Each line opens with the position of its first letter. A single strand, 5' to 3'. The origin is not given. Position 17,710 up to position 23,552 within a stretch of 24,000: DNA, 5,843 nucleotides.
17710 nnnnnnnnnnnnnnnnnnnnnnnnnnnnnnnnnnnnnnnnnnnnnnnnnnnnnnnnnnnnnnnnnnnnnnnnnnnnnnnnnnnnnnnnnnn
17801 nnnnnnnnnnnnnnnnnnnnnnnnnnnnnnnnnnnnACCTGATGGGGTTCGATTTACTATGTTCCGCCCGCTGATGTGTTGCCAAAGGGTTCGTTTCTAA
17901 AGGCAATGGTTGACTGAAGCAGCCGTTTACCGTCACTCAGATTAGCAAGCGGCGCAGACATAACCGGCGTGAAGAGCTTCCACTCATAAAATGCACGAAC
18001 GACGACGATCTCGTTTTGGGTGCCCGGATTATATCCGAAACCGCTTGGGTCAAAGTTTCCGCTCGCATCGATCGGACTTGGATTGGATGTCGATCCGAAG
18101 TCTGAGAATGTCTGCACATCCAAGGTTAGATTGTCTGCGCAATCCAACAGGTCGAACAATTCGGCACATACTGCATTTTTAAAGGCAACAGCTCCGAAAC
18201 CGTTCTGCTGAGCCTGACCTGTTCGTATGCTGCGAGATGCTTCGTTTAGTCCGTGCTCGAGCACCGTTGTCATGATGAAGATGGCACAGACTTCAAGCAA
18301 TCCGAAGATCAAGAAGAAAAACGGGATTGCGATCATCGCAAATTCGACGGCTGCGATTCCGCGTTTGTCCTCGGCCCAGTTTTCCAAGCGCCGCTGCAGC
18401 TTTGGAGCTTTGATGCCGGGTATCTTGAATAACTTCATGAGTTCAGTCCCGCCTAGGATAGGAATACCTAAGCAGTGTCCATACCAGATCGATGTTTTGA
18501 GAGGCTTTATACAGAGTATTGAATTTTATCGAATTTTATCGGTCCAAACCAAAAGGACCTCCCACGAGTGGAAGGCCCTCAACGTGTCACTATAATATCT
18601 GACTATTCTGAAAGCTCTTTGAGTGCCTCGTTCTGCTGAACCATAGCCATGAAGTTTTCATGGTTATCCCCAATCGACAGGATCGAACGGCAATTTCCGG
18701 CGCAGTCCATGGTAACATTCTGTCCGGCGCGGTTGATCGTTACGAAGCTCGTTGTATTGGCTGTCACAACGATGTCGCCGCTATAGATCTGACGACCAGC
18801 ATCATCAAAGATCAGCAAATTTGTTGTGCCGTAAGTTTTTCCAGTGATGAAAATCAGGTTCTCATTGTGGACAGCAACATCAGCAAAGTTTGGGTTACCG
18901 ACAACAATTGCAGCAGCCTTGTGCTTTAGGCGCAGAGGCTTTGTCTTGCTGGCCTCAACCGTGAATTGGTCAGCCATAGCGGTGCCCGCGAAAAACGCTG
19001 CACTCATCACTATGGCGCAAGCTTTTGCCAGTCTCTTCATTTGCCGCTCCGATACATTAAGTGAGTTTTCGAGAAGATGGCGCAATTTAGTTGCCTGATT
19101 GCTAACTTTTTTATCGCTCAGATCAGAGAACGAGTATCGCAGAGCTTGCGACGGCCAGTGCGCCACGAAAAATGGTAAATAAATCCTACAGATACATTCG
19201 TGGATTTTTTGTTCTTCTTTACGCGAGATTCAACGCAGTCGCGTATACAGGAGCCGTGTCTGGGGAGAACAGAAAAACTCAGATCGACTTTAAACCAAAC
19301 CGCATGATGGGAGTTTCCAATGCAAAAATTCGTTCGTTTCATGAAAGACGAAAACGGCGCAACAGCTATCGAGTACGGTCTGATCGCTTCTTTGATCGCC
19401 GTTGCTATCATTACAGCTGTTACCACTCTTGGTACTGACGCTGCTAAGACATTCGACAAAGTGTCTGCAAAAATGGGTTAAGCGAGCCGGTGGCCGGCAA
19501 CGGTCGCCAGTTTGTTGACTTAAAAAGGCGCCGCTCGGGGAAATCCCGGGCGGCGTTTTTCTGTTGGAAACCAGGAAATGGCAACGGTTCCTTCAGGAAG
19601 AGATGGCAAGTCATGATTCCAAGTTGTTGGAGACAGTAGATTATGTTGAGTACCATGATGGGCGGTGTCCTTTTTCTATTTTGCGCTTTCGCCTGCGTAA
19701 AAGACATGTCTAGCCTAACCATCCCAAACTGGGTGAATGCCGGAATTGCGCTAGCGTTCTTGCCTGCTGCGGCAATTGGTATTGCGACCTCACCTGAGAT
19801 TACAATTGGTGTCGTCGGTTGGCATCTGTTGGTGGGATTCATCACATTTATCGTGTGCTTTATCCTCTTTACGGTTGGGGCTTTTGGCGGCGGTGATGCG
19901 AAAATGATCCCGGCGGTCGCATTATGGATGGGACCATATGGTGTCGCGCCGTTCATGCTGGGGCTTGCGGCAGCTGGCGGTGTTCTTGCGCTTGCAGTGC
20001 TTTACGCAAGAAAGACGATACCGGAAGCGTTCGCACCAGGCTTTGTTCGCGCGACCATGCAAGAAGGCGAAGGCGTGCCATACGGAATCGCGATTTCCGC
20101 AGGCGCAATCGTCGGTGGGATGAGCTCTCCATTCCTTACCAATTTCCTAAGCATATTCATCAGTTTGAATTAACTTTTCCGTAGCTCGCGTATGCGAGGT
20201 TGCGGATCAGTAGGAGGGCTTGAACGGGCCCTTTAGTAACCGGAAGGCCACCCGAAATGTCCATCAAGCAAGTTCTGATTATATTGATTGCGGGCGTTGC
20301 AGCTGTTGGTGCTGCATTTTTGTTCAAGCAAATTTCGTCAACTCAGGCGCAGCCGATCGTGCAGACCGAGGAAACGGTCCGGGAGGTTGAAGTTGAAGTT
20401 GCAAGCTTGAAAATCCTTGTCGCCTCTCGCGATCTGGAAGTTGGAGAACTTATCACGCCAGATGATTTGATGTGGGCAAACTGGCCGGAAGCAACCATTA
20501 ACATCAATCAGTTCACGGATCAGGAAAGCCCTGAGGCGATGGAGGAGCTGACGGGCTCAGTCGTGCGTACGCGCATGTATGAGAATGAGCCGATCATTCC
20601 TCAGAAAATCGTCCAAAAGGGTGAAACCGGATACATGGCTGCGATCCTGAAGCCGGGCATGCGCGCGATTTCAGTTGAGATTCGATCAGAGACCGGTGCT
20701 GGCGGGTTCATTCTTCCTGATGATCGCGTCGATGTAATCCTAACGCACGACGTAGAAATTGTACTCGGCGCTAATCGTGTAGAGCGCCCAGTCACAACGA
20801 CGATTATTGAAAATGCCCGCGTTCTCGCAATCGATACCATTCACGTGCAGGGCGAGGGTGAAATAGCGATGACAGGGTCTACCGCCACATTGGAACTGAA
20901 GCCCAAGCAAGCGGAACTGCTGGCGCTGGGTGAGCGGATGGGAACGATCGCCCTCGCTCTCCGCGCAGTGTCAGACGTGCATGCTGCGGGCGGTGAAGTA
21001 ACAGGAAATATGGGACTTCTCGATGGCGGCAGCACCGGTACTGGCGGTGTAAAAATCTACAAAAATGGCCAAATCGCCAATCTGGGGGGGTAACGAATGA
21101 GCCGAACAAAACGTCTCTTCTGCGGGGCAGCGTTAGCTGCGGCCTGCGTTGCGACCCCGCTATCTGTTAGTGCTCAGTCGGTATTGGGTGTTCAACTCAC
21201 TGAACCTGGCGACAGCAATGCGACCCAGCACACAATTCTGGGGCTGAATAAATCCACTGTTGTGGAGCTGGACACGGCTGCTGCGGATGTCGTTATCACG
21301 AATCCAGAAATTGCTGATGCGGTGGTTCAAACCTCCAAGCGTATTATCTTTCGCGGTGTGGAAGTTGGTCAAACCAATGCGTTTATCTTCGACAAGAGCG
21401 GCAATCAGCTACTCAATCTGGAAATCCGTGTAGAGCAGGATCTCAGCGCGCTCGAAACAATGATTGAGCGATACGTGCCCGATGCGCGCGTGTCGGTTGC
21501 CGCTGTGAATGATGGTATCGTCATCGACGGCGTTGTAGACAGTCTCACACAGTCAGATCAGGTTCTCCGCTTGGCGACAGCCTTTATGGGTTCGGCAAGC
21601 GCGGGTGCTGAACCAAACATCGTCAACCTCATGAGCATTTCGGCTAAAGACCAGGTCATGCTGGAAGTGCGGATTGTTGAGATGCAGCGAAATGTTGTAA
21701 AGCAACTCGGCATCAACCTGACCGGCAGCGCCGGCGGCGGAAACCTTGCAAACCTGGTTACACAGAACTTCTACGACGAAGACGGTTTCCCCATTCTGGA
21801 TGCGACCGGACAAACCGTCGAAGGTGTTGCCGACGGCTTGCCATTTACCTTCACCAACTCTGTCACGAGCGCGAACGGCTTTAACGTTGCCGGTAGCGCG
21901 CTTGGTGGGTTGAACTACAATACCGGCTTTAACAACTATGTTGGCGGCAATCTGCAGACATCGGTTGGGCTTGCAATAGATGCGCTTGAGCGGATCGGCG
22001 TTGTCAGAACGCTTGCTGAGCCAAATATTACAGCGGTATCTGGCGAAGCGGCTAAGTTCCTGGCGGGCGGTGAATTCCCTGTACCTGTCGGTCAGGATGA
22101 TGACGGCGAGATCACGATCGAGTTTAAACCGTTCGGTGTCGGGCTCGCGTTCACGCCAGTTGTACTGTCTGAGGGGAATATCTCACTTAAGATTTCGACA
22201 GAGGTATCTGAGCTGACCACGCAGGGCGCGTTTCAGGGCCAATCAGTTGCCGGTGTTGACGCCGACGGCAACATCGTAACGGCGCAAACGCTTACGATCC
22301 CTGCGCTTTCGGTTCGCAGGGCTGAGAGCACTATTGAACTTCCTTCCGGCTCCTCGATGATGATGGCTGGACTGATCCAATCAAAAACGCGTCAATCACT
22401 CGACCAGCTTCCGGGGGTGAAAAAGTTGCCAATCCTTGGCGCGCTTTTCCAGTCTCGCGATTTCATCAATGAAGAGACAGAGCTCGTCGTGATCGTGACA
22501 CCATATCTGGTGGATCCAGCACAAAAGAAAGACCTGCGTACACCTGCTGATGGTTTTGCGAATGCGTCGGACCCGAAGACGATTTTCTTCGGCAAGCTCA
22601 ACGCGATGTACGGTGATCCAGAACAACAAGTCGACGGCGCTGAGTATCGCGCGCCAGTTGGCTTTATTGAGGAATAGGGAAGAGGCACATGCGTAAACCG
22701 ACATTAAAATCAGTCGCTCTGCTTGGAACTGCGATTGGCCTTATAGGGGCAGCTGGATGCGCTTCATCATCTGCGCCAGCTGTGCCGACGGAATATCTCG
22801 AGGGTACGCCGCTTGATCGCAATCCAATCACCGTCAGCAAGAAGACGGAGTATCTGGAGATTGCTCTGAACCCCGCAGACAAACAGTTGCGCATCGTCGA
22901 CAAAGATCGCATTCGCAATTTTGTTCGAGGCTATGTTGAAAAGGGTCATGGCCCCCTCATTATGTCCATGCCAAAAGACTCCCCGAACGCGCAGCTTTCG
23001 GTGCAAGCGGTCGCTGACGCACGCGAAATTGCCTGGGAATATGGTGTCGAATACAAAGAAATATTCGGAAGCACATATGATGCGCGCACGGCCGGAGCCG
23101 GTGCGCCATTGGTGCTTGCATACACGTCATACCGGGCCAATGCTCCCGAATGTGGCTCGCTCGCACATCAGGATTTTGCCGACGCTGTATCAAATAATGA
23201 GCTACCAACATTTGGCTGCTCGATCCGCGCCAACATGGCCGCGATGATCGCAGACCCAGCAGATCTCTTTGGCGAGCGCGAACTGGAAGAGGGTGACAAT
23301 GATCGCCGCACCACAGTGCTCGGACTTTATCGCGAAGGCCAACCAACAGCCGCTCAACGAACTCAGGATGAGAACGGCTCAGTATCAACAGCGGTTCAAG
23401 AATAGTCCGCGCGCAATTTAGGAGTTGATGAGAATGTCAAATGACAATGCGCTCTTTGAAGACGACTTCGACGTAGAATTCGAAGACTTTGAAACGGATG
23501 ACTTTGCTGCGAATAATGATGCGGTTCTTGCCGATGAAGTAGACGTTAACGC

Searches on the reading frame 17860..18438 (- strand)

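Call 83: search_protein_families(library=pfam, proteins=[window:17860-18438:-], max_evalue=0.01)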
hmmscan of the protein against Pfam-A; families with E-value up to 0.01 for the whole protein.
window:17860-18438:- (193 aa): 1 family
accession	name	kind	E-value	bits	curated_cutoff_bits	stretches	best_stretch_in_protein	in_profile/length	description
PF07811.17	TadE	-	1e-08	35.6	22.9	1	27-69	1-43/43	TadE-like protein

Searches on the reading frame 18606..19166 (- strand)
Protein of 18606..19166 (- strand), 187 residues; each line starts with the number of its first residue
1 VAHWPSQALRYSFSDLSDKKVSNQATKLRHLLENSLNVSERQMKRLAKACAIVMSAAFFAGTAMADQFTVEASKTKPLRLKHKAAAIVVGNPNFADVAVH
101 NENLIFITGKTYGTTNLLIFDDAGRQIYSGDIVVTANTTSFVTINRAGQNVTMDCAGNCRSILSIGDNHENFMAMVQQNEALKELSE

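Call 83: search_protein_families(library=pfam, proteins=[window:18606-19166:-], max_evalue=0.01)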
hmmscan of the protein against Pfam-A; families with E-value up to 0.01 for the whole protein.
window:18606-19166:- (187 aa): 1 family
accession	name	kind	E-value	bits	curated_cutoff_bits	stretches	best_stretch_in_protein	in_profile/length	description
PF13629.12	T2SS-T3SS_pil_N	-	1.2e-18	67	23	1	65-135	2-72/72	Pilus formation protein N terminal region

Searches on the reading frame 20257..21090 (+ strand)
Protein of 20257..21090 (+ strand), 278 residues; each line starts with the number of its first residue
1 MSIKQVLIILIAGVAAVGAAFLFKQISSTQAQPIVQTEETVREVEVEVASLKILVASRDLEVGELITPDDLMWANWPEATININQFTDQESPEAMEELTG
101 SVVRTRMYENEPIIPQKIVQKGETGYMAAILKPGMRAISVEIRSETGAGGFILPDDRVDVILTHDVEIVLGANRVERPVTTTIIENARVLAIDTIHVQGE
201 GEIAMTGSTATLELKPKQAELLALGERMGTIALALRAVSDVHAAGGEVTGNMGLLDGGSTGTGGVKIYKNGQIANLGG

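Call 83: search_protein_families(library=pfam, proteins=[window:20257-21090:+], max_evalue=0.01)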
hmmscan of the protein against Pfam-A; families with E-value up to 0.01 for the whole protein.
window:20257-21090:+ (278 aa): 3 families
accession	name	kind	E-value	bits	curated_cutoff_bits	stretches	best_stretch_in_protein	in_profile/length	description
PF16976.10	RcpC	-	3.4e-28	98.3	28.8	1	126-236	2-114/114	Flp pilus assembly protein RcpC/CpaB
PF08666.17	SAF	-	4e-10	40.5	21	1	54-113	4-57/63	SAF domain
PF13144.11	ChapFlgA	-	1.6e-05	25.3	23.8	1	52-121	2-68/122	Chaperone for flagella basal body P-ring formation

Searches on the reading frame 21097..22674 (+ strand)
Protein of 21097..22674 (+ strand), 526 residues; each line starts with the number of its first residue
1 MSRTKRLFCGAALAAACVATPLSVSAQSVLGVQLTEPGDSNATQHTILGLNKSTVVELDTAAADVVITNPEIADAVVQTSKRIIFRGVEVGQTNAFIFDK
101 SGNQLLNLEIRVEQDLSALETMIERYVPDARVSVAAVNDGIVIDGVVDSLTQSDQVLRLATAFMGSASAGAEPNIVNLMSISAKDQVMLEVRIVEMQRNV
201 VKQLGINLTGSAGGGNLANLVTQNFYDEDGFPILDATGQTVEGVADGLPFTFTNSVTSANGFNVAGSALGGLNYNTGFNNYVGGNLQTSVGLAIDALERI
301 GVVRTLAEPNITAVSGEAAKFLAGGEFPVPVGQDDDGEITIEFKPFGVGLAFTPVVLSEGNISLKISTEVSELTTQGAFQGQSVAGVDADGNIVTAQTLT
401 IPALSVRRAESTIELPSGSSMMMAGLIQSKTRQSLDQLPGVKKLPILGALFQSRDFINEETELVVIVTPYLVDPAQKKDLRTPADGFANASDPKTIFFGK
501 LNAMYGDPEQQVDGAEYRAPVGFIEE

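Call 83: search_protein_families(library=pfam, proteins=[window:21097-22674:+], max_evalue=0.01)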
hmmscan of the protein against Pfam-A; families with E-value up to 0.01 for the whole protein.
window:21097-22674:+ (526 aa): 2 families
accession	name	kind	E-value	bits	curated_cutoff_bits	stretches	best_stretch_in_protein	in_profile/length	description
PF00263.26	Secretin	-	1.3e-35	122.9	27.5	1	296-473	1-169/169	Bacterial type II and III secretion system protein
PF13629.12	T2SS-T3SS_pil_N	-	4.9e-16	58.6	23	1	48-113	7-72/72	Pilus formation protein N terminal region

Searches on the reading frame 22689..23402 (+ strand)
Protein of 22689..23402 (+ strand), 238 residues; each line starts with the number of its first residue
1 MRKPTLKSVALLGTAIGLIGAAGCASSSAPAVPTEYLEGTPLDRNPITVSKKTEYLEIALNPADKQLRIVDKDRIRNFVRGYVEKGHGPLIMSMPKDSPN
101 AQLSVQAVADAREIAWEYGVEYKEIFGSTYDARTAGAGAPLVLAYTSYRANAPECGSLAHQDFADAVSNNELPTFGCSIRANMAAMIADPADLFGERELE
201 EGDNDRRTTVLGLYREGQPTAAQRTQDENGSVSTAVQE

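Call 83: search_protein_families(library=pfam, proteins=[window:22689-23402:+], max_evalue=0.01)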
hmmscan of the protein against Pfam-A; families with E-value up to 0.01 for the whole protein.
window:22689-23402:+ (238 aa): 1 family
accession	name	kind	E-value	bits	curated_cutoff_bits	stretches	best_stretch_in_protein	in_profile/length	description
PF09476.15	Pilus_CpaD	-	2.7e-43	148.5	31.1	1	18-216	5-200/200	Pilus biogenesis CpaD protein (pilus_cpaD)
